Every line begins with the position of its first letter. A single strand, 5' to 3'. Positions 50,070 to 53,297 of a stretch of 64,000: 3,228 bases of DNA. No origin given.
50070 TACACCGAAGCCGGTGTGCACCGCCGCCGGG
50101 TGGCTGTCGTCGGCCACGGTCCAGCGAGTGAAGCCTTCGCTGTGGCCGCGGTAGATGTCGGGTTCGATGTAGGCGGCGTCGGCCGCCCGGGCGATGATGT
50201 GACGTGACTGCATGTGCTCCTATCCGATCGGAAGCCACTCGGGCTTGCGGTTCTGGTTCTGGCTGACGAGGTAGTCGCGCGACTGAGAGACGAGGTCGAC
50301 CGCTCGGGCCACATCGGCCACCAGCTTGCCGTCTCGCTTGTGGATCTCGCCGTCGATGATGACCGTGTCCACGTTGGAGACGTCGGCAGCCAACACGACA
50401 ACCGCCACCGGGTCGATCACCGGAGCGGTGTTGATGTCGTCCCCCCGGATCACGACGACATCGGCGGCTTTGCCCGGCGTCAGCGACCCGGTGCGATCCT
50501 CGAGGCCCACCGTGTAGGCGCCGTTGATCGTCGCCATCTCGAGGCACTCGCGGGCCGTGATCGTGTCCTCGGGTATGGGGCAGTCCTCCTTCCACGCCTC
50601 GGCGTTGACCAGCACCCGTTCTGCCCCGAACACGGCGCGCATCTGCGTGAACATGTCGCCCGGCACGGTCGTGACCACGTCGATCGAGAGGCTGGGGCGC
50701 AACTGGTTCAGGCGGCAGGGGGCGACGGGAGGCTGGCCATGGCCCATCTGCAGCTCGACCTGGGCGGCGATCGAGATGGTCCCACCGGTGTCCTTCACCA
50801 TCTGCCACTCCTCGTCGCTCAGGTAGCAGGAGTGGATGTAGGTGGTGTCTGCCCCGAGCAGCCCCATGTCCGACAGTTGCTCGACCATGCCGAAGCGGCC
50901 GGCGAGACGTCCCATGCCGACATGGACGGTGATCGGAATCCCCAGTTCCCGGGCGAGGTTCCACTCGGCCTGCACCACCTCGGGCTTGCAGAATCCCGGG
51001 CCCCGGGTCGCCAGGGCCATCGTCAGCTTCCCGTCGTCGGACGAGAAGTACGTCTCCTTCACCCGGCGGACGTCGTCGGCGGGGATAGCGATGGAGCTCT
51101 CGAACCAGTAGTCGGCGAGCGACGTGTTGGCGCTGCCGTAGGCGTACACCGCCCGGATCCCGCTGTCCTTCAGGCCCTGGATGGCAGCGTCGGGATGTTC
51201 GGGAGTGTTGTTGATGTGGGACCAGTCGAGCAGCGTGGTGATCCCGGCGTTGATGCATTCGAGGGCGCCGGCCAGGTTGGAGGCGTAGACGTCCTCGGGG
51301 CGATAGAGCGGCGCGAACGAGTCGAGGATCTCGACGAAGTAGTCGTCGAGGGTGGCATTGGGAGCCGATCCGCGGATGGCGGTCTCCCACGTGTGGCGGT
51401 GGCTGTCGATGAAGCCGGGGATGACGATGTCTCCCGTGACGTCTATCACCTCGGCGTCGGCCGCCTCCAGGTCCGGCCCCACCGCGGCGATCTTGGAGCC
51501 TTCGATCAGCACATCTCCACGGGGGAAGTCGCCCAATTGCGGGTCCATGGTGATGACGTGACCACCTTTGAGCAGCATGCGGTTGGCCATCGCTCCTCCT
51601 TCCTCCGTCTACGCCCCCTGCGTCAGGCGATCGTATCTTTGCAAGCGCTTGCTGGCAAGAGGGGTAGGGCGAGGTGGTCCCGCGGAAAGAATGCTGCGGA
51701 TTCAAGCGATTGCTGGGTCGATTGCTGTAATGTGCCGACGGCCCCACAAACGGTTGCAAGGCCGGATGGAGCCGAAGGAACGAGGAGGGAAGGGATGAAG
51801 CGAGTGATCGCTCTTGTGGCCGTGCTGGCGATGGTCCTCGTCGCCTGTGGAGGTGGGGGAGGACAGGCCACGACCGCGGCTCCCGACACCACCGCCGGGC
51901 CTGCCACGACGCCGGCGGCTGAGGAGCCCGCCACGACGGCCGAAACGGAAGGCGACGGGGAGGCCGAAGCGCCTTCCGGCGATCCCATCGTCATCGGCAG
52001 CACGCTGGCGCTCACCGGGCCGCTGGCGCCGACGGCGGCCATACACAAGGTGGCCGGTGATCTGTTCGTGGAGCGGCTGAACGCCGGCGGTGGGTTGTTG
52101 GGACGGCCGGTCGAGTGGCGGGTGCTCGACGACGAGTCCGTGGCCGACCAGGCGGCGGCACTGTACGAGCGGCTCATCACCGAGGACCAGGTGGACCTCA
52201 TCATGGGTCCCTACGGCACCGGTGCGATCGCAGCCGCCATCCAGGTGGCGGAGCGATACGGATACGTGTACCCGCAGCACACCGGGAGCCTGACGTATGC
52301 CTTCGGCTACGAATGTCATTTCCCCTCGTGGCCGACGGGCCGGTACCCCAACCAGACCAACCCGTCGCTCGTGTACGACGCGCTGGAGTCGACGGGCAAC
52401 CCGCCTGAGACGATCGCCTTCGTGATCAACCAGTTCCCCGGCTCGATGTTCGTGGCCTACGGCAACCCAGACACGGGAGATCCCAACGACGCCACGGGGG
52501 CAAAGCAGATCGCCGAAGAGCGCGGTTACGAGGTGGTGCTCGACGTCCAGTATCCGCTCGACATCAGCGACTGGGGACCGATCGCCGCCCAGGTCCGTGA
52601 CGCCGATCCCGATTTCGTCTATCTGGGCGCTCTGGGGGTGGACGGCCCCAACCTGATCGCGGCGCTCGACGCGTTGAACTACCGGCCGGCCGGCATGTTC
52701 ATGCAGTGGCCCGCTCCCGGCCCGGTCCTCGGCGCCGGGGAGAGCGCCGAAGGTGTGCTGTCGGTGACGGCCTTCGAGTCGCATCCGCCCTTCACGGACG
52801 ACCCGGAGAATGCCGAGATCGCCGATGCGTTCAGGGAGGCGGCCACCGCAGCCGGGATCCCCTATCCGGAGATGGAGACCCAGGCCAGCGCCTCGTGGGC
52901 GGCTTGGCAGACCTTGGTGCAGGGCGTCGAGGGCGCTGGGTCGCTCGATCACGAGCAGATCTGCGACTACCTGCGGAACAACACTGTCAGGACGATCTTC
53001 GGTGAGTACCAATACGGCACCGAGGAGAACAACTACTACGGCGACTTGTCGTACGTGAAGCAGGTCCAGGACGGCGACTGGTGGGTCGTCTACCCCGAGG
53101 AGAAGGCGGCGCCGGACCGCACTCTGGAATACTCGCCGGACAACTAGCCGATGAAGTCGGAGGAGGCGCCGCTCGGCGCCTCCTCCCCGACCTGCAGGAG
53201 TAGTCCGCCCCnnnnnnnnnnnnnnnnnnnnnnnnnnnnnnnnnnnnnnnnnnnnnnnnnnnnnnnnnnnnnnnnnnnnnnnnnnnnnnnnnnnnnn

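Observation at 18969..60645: At least 15 copies of a LacI-family-type operator palindrome (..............-like) in intergenic regions across 42 kb suggest one large LacI-type regulon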

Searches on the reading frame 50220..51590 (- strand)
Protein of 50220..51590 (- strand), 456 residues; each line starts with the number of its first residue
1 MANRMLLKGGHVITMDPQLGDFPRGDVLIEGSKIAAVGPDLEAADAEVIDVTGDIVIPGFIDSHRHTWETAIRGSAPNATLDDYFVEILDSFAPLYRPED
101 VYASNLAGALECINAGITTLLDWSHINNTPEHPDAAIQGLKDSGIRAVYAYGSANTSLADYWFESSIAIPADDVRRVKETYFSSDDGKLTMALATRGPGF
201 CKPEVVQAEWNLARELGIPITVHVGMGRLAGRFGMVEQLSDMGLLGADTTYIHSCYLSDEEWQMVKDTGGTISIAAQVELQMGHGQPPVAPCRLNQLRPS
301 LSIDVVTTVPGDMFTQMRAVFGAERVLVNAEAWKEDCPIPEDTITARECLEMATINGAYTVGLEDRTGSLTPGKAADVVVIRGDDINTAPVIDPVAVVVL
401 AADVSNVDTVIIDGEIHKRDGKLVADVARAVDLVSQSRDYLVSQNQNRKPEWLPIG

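Call 12: search_protein_families(library=pfam, proteins=[window:50220-51590:-])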
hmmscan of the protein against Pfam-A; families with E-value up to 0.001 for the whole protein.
window:50220-51590:- (456 aa): 2 families
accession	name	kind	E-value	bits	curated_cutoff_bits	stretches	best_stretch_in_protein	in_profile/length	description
PF01979.26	Amidohydro_1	-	3.1e-32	112.6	25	1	55-416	1-344/345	Amidohydrolase family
PF07969.17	Amidohydro_3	-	8.5e-19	68.8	29.7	2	196-416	254-470/472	Amidohydrolase family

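Call 27: find_homologous_proteins(query=window:50220-51590:-, max_evalue=1e-60)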
Query window:50220-51590:- (456 aa): 7624 proteins with E <= 1e-60 among 8000 candidates; the best 120 are listed.
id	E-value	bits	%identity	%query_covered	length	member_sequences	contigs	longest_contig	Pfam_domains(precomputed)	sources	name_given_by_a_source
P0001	1.8e-287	972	93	100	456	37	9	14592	PF07969.18,PF01979.27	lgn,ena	-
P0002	1.2e-262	890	86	100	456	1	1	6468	PF07969.18,PF01979.27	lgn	-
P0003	2.4e-259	879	84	100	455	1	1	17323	PF07969.18,PF01979.27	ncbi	-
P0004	1.8e-256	869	83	100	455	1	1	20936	PF07969.18,PF01979.27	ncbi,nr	ncbi:MAG TPA: amidohydrolase family protein [Acidimicrobiia bacterium]|nr:amidohydrolase family prot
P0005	7.2e-256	867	83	100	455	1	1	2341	PF07969.18,PF01979.27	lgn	-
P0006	8.2e-256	867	84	100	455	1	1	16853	PF07969.18,PF01979.27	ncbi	-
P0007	1.1e-248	844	81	100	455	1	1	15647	PF07969.18,PF01979.27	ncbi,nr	ncbi:MAG: amidohydrolase family protein [Acidimicrobiia bacterium]|nr:amidohydrolase family protein 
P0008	4.5e-245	832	80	100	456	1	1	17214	PF07969.18,PF01979.27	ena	-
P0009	2.5e-243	826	80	100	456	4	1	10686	PF07969.18,PF01979.27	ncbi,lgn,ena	-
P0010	5.4e-241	818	79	100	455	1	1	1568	PF07969.18,PF01979.27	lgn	-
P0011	1.4e-230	784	77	99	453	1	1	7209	PF07969.18,PF01979.27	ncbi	-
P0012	9.6e-228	775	76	98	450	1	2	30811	PF07969.18,PF01979.27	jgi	jgi:5-methylthioadenosine/S-adenosylhomocysteine deaminase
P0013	1.7e-227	774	80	94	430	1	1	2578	PF07969.18,PF01979.27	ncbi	ncbi:MAG: amidohydrolase family protein, partial [Acidimicrobiia bacterium]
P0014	6.1e-226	769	76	97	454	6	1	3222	PF07969.18,PF01979.27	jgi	jgi:cytosine/adenosine deaminase-related metal-dependent hydrolase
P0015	1.2e-225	768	75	99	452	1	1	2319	PF07969.18,PF01979.27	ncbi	-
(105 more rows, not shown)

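Call 28: find_encoding_contigs(protein=P0004, flank=10000, max_places=2)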
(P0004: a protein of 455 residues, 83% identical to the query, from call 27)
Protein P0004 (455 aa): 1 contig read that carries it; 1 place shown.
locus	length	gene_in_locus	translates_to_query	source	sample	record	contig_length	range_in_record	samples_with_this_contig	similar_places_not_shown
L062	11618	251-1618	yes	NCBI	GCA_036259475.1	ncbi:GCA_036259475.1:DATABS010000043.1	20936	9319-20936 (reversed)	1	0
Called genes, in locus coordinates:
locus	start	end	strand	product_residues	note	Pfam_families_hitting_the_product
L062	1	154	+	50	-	PF09678:Caa3_CtaG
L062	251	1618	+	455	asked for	PF01979:Amidohydro_1, PF07969:Amidohydro_3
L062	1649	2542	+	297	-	PF00190:Cupin_1 (faint), PF12973:Cupin_7 (weak), PF07883:Cupin_2, PF05899:Cupin_3 (faint), PF02311:AraC_binding (weak), PF07883:Cupin_2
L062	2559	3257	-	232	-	PF00106:adh_short, PF08659:KR (weak), PF23441:SDR, PF13561:adh_short_C2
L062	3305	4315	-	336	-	PF00356:LacI, PF00532:Peripla_BP_1, PF13407:Peripla_BP_4, PF13377:Peripla_BP_3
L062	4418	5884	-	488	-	PF00171:Aldedh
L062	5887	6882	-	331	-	PF02826:2-Hacid_dh_C (weak), PF01488:Shikimate_DH (weak), PF03446:NAD_binding_2, PF03807:F420_oxidored, PF14833:NAD_binding_11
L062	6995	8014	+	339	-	PF00356:LacI, PF00532:Peripla_BP_1, PF13407:Peripla_BP_4, PF13377:Peripla_BP_3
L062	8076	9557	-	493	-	PF00361:Proton_antipo_M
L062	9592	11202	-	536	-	PF00361:Proton_antipo_M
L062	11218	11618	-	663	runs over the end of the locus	PF00662:Proton_antipo_N, PF00361:Proton_antipo_M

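Call 29: find_encoding_contigs(protein=P0007, flank=10000, max_places=2)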
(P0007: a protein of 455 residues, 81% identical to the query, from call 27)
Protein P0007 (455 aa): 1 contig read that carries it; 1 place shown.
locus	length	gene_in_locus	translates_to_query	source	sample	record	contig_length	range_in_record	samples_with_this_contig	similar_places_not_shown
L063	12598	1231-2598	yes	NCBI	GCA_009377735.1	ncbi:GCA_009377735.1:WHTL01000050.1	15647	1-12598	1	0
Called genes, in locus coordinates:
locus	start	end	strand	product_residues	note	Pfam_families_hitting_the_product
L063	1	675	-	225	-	PF13433:Peripla_BP_5, PF13458:Peripla_BP_6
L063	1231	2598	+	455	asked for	PF01979:Amidohydro_1, PF07969:Amidohydro_3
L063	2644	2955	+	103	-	PF07876:Dabb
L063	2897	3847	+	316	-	PF05899:Cupin_3 (faint), PF12973:Cupin_7 (weak), PF16867:DMSP_lyase (faint), PF00190:Cupin_1 (faint), PF02311:AraC_binding (faint), PF07883:Cupin_2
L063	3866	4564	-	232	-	PF00106:adh_short, PF08659:KR (weak), PF13561:adh_short_C2, PF23441:SDR (weak)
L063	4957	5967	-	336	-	PF00356:LacI, PF00532:Peripla_BP_1, PF13407:Peripla_BP_4, PF13377:Peripla_BP_3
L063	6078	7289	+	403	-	PF01266:DAO, PF01946:Thi4 (faint), PF13450:NAD_binding_8 (weak), PF01593:Amino_oxidase (faint)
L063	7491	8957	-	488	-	PF00171:Aldedh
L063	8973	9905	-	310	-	PF01488:Shikimate_DH (weak), PF02826:2-Hacid_dh_C (weak), PF03446:NAD_binding_2, PF03807:F420_oxidored (weak), PF14833:NAD_binding_11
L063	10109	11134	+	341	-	PF00356:LacI, PF00532:Peripla_BP_1, PF13407:Peripla_BP_4, PF13377:Peripla_BP_3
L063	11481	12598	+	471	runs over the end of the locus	PF13433:Peripla_BP_5, PF13458:Peripla_BP_6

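Call 30: find_encoding_contigs(protein=P0012, flank=10000, max_places=2)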
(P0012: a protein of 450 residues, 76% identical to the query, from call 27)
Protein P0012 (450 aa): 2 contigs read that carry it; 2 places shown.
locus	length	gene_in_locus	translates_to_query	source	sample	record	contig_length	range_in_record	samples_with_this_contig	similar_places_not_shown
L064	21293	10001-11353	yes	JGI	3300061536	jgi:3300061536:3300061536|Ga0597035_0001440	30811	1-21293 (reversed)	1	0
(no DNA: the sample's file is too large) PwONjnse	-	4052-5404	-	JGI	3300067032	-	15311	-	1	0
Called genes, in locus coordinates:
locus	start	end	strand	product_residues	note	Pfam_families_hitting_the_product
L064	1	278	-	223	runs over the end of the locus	PF07336:ABATE, PF11706:zf-CGNR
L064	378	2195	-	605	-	PF00196:GerE, PF07992:Pyr_redox_2 (faint), PF01266:DAO (weak), PF01593:Amino_oxidase (faint), PF13450:NAD_binding_8 (weak), PF13738:Pyr_redox_3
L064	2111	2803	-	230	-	-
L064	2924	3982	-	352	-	-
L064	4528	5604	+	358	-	PF14016:DUF4232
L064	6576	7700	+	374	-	PF01717:Meth_synt_2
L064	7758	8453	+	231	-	PF12844:HTH_19, PF13560:HTH_31, PF01381:HTH_3, PF13413:HTH_25 (faint), PF07883:Cupin_2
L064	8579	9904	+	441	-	PF00557:Peptidase_M24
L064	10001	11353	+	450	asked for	PF01979:Amidohydro_1, PF07969:Amidohydro_3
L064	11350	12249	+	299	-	PF12973:Cupin_7 (faint), PF00190:Cupin_1 (faint), PF05899:Cupin_3 (faint), PF07883:Cupin_2, PF02311:AraC_binding (weak), PF07883:Cupin_2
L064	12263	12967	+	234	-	PF00106:adh_short, PF13561:adh_short_C2, PF23441:SDR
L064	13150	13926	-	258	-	PF00561:Abhydrolase_1, PF12146:Hydrolase_4 (weak), PF12697:Abhydrolase_6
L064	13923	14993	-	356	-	PF00296:Bac_luciferase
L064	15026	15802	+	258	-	-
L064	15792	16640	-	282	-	PF01734:Patatin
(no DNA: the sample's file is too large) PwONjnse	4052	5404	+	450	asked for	PF01979:Amidohydro_1, PF07969:Amidohydro_3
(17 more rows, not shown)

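Call 41: find_encoding_contigs(protein=P0003, flank=10000, max_places=1)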
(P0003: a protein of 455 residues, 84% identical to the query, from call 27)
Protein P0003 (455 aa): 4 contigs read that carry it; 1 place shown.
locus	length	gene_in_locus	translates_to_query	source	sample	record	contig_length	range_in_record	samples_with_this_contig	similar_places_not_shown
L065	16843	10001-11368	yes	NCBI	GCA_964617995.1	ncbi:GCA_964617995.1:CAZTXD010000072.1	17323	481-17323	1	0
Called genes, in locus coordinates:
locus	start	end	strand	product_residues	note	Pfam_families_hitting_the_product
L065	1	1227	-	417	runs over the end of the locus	PF01321:Creatinase_N, PF00557:Peptidase_M24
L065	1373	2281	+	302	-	PF01488:Shikimate_DH (weak), PF02826:2-Hacid_dh_C, PF03446:NAD_binding_2, PF03807:F420_oxidored, PF07991:KARI_N (weak), PF14833:NAD_binding_11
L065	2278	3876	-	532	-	PF07969:Amidohydro_3, PF01979:Amidohydro_1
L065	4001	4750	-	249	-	PF13473:Cupredoxin_1 (weak)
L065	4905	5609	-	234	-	PF00005:ABC_tran, PF13304:AAA_21 (faint)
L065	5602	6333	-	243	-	PF00005:ABC_tran, PF13304:AAA_21 (weak), PF12399:BCA_ABC_TP_C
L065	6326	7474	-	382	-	PF02653:BPD_transp_2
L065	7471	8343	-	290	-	PF02653:BPD_transp_2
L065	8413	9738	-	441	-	PF13458:Peripla_BP_6, PF13433:Peripla_BP_5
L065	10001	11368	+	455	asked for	PF01979:Amidohydro_1, PF07969:Amidohydro_3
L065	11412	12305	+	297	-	PF00190:Cupin_1 (faint), PF02311:AraC_binding (faint), PF07883:Cupin_2, PF12973:Cupin_7 (faint), PF05899:Cupin_3 (faint), PF07883:Cupin_2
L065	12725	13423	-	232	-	PF00106:adh_short, PF13561:adh_short_C2, PF23441:SDR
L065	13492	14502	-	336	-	PF00356:LacI, PF00532:Peripla_BP_1, PF13407:Peripla_BP_4, PF13377:Peripla_BP_3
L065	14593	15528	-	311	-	PF01488:Shikimate_DH (weak), PF02826:2-Hacid_dh_C (weak), PF03446:NAD_binding_2, PF03807:F420_oxidored (weak), PF14833:NAD_binding_11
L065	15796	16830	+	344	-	PF00356:LacI, PF00532:Peripla_BP_1, PF13407:Peripla_BP_4, PF13377:Peripla_BP_3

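Call 42: find_encoding_contigs(protein=P0008, flank=10000, max_places=1)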
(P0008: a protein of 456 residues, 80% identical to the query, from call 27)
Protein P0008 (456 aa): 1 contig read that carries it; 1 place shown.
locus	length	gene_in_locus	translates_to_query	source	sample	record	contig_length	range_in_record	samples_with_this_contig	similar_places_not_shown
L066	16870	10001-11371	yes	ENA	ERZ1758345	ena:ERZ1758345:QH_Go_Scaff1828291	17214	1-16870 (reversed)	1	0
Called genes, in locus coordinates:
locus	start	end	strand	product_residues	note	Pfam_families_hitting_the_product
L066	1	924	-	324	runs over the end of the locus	PF02779:Transket_pyr, PF02780:Transketolase_C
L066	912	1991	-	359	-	PF00676:E1_dh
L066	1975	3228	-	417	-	PF01321:Creatinase_N, PF00557:Peptidase_M24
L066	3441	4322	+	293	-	PF01488:Shikimate_DH (weak), PF02826:2-Hacid_dh_C, PF03446:NAD_binding_2, PF03807:F420_oxidored, PF07991:KARI_N (weak), PF14833:NAD_binding_11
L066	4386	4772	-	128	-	PF01243:PNPOx_N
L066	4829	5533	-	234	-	PF00005:ABC_tran, PF13304:AAA_21 (weak)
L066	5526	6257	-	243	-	PF00005:ABC_tran, PF13304:AAA_21 (faint), PF12399:BCA_ABC_TP_C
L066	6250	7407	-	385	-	PF02653:BPD_transp_2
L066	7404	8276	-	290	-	PF02653:BPD_transp_2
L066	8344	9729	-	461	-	PF13433:Peripla_BP_5, PF13458:Peripla_BP_6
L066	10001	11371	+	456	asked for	PF01979:Amidohydro_1, PF07969:Amidohydro_3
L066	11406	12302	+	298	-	PF00190:Cupin_1 (faint), PF12973:Cupin_7 (faint), PF07883:Cupin_2, PF02311:AraC_binding (faint), PF05899:Cupin_3 (faint), PF07883:Cupin_2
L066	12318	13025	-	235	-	PF00106:adh_short, PF08659:KR (weak), PF13561:adh_short_C2, PF23441:SDR (weak)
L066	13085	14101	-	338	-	PF00356:LacI, PF00532:Peripla_BP_1, PF13407:Peripla_BP_4, PF13377:Peripla_BP_3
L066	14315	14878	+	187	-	-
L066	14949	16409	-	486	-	PF00171:Aldedh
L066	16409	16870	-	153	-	?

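Call 43: find_encoding_contigs(protein=P0001, flank=10000, max_places=2)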
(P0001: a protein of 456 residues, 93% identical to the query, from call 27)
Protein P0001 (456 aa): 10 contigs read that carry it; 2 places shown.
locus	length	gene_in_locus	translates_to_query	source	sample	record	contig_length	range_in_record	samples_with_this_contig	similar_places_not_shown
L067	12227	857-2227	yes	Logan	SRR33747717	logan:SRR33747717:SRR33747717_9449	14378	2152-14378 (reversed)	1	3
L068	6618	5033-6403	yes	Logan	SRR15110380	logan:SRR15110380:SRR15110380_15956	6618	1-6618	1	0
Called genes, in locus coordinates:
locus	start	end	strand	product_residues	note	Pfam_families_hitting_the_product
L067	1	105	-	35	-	?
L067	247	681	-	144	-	PF01042:Ribonuc_L-PSP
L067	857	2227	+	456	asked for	PF01979:Amidohydro_1, PF07969:Amidohydro_3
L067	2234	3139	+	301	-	PF02311:AraC_binding (faint), PF07883:Cupin_2, PF12852:Cupin_6 (faint), PF05899:Cupin_3 (faint), PF12973:Cupin_7 (weak), PF07883:Cupin_2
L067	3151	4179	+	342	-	PF16884:ADH_N_2 (faint), PF08240:ADH_N, PF16912:Glu_dehyd_C, PF00107:ADH_zinc_N, PF13602:ADH_zinc_N_2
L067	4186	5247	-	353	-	PF02653:BPD_transp_2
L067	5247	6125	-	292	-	PF02653:BPD_transp_2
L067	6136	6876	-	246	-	PF00005:ABC_tran, PF13304:AAA_21 (faint)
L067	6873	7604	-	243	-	PF00005:ABC_tran, PF13304:AAA_21, PF12399:BCA_ABC_TP_C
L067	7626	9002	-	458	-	-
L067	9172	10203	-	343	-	PF02558:ApbA, PF08546:ApbA_C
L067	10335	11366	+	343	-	PF02558:ApbA, PF08546:ApbA_C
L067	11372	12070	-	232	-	PF00106:adh_short, PF08659:KR, PF13561:adh_short_C2, PF23441:SDR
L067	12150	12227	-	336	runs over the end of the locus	PF00356:LacI, PF00532:Peripla_BP_1, PF13407:Peripla_BP_4, PF13377:Peripla_BP_3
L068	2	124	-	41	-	?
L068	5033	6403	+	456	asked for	PF01979:Amidohydro_1, PF07969:Amidohydro_3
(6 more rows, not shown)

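Call 50: search_protein_families(library=ncbifam, proteins=[window:50220-51590:-], max_evalue=1e-10)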
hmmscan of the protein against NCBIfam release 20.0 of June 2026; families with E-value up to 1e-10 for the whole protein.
window:50220-51590:- (456 aa): 25 families
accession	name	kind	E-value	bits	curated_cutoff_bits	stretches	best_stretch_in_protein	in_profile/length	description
NF006056.0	PRK08204.1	subfamily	4.4e-190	632.2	391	1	2-448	2-447/449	hypothetical protein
NF005557.0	PRK07228.1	equivalog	1.6e-53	182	522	1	4-426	2-421/445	5'-deoxyadenosine deaminase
NF004701.0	PRK06038.1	equivalog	3e-48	164.6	609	1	4-435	5-420/432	N-ethylammeline chlorohydrolase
NF006252.0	PRK08393.1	equivalog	3.5e-39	135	617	1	5-424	3-405/424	N-ethylammeline chlorohydrolase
NF006055.0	PRK08203.1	equivalog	2.9e-38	131.6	532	1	4-436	6-445/455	8-oxoguanine deaminase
NF004995.0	PRK06380.1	subfamily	1.4e-33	116.6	567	1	12-425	10-406/418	metal-dependent hydrolase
NF006549.0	PRK09045.1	equivalog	1.1e-32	113.2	540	1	5-425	10-422/444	TRZ/ATZ family hydrolase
NF005540.0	PRK07203.1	equivalog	9.9e-30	103.5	444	1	5-428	2-425/444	putative aminohydrolase SsnA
NF006681.0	PRK09229.1-2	equivalog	1.3e-28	99.9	362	1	26-431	23-440/451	formimidoylglutamate deiminase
TIGR03314.1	Se_ssnA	subfamily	7.1e-28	97.6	455.5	1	5-430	1-426/441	putative selenium metabolism protein SsnA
NF004801.0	PRK06151.1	subfamily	8.7e-26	90.8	416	1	199-449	217-470/491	chlorohydrolase family protein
NF009059.0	PRK12393.1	equivalog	6.8e-24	84.4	543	1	25-424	29-437/460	amidohydrolase family protein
TIGR02967.1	guan_deamin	equivalog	1.1e-22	80.6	375.4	1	43-382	30-361/401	guanine deaminase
NF005211.0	PRK06687.1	equivalog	2.7e-22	79.1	703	1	12-424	9-415/419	TRZ/ATZ family protein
NF006679.0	PRK09228.1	subfamily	2.4e-18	66.1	351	1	240-382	257-386/433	guanine deaminase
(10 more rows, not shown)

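Call 69: search_solved_structures(query=window:50220-51590:-, max_evalue=1e-20)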
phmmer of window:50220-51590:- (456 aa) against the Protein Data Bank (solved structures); distinct sequences matched with E-value up to 1e-20: 9.
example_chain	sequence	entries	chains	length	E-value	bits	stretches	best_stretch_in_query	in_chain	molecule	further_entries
3hpa_A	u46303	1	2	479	1.1e-29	106.9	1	6-424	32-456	AMIDOHYDROLASE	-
7ww2_A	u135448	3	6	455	4.7e-26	95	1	6-424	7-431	8-oxoguanine deaminase | Hydroxydechloroatrazine ethylaminohydrolase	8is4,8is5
3lsb_A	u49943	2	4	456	1.7e-23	86.5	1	10-431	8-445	Triazine hydrolase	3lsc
3ls9_A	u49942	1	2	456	2.7e-23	85.9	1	10-431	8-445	Triazine hydrolase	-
4l9x_A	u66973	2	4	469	1.1e-22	83.8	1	4-431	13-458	Triazine hydrolase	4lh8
5hmd_A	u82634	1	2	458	9.3e-22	80.8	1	6-431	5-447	Triazine hydrolase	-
4v1x_A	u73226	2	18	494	9.4e-22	80.8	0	7-423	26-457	ATRAZINE CHLOROHYDROLASE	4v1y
5hmf_A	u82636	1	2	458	9.6e-22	80.8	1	6-431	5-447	Triazine hydrolase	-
5hme_A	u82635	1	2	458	1.5e-21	80.2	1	6-431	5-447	Triazine hydrolase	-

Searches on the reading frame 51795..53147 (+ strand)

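Call 12: search_protein_families(library=pfam, proteins=[window:51795-53147:+])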
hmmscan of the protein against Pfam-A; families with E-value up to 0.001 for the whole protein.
window:51795-53147:+ (450 aa): 2 families
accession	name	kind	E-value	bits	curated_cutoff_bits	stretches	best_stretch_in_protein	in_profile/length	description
PF13458.12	Peripla_BP_6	-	4.8e-47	161.7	31.7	1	64-426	1-341/343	Periplasmic binding protein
PF13433.12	Peripla_BP_5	-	2.1e-16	60.4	27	1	67-436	3-349/363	Periplasmic binding protein domain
